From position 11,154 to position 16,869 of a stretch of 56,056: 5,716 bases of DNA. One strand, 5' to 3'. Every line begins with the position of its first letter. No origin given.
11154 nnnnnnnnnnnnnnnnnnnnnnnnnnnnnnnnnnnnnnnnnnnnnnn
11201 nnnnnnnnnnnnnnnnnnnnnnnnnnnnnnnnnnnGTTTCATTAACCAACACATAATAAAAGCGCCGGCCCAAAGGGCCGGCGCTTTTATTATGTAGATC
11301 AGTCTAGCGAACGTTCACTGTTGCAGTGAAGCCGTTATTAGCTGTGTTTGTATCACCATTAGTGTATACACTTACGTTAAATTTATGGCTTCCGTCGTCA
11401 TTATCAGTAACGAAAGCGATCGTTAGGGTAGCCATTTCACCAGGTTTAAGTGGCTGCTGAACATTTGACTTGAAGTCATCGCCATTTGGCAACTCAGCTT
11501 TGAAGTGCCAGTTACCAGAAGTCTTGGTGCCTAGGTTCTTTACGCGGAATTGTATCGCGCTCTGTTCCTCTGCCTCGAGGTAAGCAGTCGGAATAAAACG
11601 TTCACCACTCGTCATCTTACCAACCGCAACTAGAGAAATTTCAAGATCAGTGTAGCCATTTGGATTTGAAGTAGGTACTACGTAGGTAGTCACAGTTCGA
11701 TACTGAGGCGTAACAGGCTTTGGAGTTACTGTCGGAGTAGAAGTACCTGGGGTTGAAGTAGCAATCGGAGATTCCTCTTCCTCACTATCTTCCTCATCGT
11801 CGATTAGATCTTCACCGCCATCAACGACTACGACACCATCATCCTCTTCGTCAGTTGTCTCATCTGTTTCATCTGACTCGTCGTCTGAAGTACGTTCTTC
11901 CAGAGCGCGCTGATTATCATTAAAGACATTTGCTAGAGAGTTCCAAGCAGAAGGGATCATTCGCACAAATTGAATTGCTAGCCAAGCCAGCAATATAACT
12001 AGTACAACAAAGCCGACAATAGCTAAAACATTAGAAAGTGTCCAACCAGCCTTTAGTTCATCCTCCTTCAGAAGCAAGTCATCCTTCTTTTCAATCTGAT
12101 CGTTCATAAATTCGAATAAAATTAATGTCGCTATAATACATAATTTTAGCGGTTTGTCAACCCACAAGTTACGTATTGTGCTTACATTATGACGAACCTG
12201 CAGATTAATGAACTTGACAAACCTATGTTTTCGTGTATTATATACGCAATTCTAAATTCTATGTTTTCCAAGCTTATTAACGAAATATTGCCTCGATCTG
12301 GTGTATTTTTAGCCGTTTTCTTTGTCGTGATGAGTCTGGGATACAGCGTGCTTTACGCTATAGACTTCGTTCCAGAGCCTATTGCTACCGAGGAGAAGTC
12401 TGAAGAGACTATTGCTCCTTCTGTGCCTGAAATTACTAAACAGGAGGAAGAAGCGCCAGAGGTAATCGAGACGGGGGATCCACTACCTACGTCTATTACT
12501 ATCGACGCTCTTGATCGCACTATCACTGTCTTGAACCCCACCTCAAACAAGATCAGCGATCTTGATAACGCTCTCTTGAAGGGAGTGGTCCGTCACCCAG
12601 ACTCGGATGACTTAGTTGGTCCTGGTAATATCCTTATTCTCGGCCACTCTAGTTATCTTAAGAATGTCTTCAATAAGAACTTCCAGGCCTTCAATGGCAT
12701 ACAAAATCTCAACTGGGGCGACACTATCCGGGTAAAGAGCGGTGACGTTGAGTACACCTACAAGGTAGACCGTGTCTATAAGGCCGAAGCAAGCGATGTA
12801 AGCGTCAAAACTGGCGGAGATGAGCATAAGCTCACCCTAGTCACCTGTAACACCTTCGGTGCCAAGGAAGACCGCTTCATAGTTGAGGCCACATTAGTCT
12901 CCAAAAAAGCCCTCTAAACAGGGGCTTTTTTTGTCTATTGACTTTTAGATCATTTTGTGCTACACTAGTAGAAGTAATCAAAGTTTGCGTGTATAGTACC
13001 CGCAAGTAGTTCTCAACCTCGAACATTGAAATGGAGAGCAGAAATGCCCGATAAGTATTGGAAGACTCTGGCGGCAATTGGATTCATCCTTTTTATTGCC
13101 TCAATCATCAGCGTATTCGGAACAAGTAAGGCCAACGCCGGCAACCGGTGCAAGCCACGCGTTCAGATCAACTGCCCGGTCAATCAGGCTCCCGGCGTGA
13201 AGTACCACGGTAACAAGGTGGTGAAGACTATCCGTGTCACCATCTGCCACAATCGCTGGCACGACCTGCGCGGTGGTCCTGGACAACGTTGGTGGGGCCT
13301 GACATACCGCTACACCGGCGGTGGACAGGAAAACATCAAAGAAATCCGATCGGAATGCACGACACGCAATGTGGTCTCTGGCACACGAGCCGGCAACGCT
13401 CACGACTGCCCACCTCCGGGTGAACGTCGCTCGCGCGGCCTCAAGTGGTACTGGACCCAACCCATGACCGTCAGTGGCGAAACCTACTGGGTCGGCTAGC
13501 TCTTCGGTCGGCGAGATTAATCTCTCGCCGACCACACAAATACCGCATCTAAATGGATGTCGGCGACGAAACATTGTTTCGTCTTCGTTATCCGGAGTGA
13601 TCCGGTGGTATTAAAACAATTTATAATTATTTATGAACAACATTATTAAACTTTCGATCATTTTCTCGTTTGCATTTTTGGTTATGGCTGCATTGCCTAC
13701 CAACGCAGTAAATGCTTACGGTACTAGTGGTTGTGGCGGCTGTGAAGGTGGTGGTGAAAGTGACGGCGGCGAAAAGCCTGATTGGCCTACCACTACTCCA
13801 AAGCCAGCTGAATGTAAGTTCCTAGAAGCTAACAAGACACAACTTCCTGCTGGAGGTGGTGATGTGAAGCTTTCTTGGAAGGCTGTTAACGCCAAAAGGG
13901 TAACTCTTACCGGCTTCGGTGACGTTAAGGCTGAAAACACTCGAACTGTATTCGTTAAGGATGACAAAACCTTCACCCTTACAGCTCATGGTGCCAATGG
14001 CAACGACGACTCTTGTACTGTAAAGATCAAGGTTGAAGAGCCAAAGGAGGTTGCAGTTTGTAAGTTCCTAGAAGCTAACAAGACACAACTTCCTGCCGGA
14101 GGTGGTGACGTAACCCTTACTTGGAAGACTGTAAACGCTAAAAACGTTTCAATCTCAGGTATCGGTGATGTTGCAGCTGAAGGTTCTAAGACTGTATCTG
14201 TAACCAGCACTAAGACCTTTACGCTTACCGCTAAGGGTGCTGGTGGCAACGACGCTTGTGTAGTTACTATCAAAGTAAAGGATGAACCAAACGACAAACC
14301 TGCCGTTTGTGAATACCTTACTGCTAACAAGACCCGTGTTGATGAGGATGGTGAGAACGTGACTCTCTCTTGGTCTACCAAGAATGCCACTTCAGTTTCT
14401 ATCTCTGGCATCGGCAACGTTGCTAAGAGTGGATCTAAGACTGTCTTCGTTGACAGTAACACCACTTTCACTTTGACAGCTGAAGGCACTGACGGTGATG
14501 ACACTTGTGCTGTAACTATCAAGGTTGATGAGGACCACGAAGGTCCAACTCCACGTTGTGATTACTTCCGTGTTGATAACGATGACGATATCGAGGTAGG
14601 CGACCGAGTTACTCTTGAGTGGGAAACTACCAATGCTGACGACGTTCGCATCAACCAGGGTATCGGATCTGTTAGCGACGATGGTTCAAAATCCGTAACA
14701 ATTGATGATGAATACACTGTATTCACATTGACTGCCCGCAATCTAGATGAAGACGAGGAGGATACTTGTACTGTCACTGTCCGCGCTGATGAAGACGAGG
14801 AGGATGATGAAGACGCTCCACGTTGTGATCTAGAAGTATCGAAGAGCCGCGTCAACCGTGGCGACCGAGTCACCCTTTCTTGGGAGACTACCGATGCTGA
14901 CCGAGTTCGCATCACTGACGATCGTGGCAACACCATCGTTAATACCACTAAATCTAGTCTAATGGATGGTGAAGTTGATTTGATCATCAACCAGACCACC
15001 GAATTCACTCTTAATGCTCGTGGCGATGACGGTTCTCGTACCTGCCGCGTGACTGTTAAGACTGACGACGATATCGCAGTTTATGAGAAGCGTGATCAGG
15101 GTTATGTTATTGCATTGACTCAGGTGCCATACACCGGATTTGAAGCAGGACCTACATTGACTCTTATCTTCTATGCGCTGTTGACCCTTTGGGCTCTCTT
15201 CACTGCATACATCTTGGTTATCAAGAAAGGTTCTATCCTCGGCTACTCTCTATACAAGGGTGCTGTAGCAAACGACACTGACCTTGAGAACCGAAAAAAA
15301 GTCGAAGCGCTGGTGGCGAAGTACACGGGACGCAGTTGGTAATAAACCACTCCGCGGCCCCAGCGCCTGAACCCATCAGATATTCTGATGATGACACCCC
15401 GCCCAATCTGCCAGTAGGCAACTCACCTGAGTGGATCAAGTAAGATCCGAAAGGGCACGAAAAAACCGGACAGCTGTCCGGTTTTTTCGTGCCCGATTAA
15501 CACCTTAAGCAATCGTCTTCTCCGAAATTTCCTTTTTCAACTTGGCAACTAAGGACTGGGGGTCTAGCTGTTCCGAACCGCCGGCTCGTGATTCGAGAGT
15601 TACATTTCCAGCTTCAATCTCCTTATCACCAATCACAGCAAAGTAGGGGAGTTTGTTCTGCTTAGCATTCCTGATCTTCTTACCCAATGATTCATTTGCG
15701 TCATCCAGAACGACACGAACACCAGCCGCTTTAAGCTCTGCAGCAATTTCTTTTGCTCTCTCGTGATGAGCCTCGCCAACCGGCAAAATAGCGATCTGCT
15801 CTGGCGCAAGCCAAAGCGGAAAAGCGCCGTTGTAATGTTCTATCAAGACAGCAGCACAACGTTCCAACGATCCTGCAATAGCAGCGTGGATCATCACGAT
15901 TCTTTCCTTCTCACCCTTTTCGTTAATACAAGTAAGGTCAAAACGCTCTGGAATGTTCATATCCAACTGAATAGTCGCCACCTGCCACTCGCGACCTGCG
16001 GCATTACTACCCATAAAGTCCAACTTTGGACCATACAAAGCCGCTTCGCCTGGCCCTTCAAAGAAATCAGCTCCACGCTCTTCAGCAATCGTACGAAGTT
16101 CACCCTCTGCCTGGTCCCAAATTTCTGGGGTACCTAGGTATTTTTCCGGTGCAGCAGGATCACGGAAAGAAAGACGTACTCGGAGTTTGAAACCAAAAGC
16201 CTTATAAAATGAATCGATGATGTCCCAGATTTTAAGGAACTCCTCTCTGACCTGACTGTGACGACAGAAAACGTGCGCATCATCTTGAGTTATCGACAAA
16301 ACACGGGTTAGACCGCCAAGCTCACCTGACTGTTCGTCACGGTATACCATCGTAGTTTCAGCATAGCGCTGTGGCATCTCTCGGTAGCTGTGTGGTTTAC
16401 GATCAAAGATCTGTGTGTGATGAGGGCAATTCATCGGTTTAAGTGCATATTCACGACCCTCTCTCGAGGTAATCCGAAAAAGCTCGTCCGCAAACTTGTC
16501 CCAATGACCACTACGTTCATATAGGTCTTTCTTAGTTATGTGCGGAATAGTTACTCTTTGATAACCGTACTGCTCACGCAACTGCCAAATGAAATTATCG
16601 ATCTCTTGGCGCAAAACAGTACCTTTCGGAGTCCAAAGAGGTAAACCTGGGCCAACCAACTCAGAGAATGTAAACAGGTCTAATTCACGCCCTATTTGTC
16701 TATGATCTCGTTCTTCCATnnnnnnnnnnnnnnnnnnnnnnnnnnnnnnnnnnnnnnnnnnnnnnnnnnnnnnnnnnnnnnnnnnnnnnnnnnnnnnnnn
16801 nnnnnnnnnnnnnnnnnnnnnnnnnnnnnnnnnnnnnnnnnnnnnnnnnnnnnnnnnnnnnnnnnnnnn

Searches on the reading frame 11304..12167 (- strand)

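Call 56: search_protein_families(library=pfam, proteins=[window:11304-12167:-], max_evalue=0.00001)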
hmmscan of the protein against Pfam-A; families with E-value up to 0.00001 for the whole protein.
window:11304-12167:- (287 aa): 1 family
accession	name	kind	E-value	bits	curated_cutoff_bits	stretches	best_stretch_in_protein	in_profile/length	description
PF07705.17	CARDB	-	5.4e-06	27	22.7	0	194-281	12-100/101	CARDB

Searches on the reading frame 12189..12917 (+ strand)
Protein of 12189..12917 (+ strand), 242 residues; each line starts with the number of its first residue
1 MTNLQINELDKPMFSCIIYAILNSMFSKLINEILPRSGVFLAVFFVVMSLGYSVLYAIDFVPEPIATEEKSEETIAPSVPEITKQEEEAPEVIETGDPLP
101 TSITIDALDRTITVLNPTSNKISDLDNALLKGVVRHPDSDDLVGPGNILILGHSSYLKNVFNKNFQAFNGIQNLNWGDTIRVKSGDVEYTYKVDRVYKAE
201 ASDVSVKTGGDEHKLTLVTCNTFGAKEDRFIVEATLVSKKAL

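Call 56: search_protein_families(library=pfam, proteins=[window:12189-12917:+], max_evalue=0.00001)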
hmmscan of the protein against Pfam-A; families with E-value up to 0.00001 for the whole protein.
window:12189-12917:+ (242 aa): 1 family
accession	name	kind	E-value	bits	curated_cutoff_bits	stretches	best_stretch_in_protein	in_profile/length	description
PF04203.18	Sortase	-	1.1e-19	70.8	26.6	1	103-237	1-125/125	Sortase domain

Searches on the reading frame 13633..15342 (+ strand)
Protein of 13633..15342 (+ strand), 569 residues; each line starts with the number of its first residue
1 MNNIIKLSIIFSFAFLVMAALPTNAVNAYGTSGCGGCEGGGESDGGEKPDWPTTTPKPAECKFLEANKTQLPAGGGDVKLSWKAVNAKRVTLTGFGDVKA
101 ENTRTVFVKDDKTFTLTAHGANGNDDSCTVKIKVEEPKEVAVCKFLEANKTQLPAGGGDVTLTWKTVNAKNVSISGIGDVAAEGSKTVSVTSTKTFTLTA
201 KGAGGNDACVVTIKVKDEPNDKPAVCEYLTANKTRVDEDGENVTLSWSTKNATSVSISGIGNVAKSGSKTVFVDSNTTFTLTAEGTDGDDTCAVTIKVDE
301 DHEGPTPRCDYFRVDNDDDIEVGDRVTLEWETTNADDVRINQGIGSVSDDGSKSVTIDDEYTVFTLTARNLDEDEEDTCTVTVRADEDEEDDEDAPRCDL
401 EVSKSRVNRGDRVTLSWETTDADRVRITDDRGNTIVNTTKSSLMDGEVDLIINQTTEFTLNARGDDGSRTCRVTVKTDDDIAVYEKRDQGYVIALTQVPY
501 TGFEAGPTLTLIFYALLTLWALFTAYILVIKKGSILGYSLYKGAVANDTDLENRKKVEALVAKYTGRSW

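Call 11: search_protein_families(library=ncbifam, proteins=[window:13633-15342:+])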
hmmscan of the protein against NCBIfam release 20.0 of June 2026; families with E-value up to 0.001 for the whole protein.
window:13633-15342:+ (569 aa): 0 families

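Call 12: search_protein_families(library=pfam, proteins=[window:13633-15342:+])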
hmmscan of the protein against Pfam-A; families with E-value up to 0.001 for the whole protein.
window:13633-15342:+ (569 aa): 3 families
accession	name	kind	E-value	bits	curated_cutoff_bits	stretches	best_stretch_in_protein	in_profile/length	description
PF00630.25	Filamin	-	9e-05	23.7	26.9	0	168-226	3-54/93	Filamin/ABP280 repeat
PF24998.1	DUF7778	-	0.00021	21.6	25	0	440-498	16-72/125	Domain of unknown function (DUF7778)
PF08402.16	TOBE_2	-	0.00083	19.9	21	0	314-331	48-69/76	TOBE domain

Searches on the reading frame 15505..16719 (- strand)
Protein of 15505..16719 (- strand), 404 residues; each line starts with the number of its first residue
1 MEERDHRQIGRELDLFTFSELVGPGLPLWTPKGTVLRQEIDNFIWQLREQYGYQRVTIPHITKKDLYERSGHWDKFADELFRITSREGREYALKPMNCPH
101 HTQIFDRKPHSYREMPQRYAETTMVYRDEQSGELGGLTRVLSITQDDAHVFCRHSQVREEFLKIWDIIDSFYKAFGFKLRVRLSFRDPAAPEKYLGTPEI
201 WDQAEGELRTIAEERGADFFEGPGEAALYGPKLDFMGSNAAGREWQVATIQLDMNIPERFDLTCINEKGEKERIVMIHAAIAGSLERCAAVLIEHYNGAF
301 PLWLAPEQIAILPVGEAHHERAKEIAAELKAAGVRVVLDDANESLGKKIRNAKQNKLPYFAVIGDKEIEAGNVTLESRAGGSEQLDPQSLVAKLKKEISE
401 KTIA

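Call 11: search_protein_families(library=ncbifam, proteins=[window:15505-16719:-])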
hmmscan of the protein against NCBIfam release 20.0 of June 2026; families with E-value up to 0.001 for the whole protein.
window:15505-16719:- (404 aa): 13 families
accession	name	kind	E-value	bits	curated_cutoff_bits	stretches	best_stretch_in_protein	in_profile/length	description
TIGR00418.1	thrS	equivalog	1.3e-145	486.5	383.65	1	3-397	170-564/565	threonine--tRNA ligase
NF003068.0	PRK03991.1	equivalog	5.1e-59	200.2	484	1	3-400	196-594/613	threonine--tRNA ligase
NF006625.0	PRK09194.1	equivalog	6.9e-32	111.1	558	2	22-155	35-167/559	proline--tRNA ligase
NF008979.1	PRK12325.1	exception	7.6e-27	94.2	550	2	25-151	38-163/437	proline--tRNA ligase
TIGR00409.1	proS_fam_II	equivalog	2.3e-25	89.5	306.7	2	23-180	36-193/568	proline--tRNA ligase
TIGR00408.1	proS_fam_I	equivalog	9.6e-21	74.2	437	2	242-399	216-382/475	proline--tRNA ligase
TIGR00442.1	hisS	equivalog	2.8e-20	72.7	286.75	2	303-382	321-400/406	histidine--tRNA ligase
NF011500.0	PRK14938.1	equivalog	1.7e-18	66.8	362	1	298-399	266-364/387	Ser-tRNA(Thr) hydrolase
NF003211.1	PRK04173.1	equivalog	2.5e-12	46.4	312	1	300-379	358-438/454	glycine--tRNA ligase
TIGR00389.1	glyS_dimeric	equivalog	1.7e-10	40.1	243.3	1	300-379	465-545/565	glycine--tRNA ligase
NF009085.0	PRK12420.1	equivalog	3.3e-10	39.9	540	1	308-385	340-416/426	histidine--tRNA ligase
TIGR00414.1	serS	equivalog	2.6e-09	36.6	301.65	1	2-176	138-315/418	serine--tRNA ligase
TIGR00443.1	hisZ_biosyn_reg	equivalog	3.1e-06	26.5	271.65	1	35-131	9-102/314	ATP phosphoribosyltransferase regulatory subunit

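Call 12: search_protein_families(library=pfam, proteins=[window:15505-16719:-])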
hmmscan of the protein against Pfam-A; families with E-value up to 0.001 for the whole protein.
window:15505-16719:- (404 aa): 2 families
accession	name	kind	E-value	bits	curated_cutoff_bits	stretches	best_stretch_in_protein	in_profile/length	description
PF00587.30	tRNA-synt_2b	-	9.1e-41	140.3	29.3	1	81-296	1-179/179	tRNA synthetase class II core domain (G, H, P, S and T)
PF03129.25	HGTP_anticodon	-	4.9e-23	81.5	21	1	308-396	1-93/94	Anticodon binding domain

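Call 13: find_related_loci(query=window:15505-16719:-, collection=genome_contigs, flank=2500)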
Query window:15505-16719:- (404 aa) in genome_contigs; peptide patterns used: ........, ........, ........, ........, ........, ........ (x = any residue, [..] = any of these).
328 stretches matched a pattern; 275 encode a relative of the query (tblastn E <= 1e-3); the best 80 are kept; 80 distinct loci.
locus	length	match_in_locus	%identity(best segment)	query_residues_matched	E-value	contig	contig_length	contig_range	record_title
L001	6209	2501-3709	84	1-403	0e+0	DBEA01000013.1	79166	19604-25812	MAG TPA_asm: Patescibacteria group bacterium UBA918 UBA918_contig_136, whole genome shotgun sequence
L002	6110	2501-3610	83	1-404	0e+0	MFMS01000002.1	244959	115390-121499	MAG: Candidatus Kaiserbacteria bacterium RIFOXYB1_FULL_46_14 rifoxyb1_full_scaffold_114, whole genome shotgun sequence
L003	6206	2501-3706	75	1-402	0e+0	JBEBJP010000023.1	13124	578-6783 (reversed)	MAG: Parcubacteria group bacterium isolate SF2_12 NODE_1940_length_13124_cov_13.884146, whole genome shotgun sequence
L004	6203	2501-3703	76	1-401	0e+0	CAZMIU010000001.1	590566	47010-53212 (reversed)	MAG TPA_asm: uncultured Candidatus Saccharibacteria bacterium isolate SRP292972_co1_74 genome assembly, contig: NODE_16_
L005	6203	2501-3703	76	1-401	0e+0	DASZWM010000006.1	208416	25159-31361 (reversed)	MAG TPA_asm: Candidatus Paceibacterota bacterium isolate SMAG_U6157 k141_502302, whole genome shotgun sequence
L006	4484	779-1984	75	1-402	0e+0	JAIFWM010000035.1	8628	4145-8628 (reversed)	MAG: Candidatus Parcubacteria bacterium isolate viral-cat_47_11 PAFVLPS_2018_scaffold_53095, whole genome shotgun sequen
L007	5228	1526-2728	76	1-401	0e+0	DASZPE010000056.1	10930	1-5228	MAG TPA_asm: Candidatus Paceibacterota bacterium isolate SMAG_U5963 k141_436824, whole genome shotgun sequence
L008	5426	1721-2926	76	1-402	0e+0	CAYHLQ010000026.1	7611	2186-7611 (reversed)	MAG TPA_asm: uncultured Candidatus Saccharibacteria bacterium isolate ERP119705_co13_492 genome assembly, contig: NODE_1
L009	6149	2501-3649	79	1-384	0e+0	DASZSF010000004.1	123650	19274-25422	MAG TPA_asm: Candidatus Paceibacterota bacterium isolate SMAG_U6043 k141_822007, whole genome shotgun sequence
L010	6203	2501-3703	75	2-402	0e+0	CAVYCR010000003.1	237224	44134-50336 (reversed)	MAG: Candidatus Kaiserbacteria bacterium isolate MFD04540.bin.2.11 genome assembly, contig: contig_24813, whole genome s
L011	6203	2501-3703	76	1-401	0e+0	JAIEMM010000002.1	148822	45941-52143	MAG: Patescibacteria group bacterium isolate co.spades.CONCOCT.2.5kb_058 c_000000000003, whole genome shotgun sequence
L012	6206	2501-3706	74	1-402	0e+0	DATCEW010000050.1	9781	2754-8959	MAG TPA_asm: Candidatus Paceibacterota bacterium isolate SMAG_U7764 k141_159136, whole genome shotgun sequence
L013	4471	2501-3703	77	1-401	0e+0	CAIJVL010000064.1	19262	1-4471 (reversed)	Candidatus Adlerbacteria bacterium isolate T7-022_bin-222 genome assembly, contig: bin-222:64/69, whole genome shotgun s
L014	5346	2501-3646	78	1-383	0e+0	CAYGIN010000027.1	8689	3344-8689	MAG TPA_asm: uncultured Candidatus Saccharibacteria bacterium isolate ERP113451_co1_187 genome assembly, contig: NODE_10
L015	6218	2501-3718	75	1-401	0e+0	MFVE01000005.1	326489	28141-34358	MAG: Candidatus Nomurabacteria bacterium RIFCSPLOWO2_01_FULL_42_17 rifcsplowo2_01_scaffold_390, whole genome shotgun seq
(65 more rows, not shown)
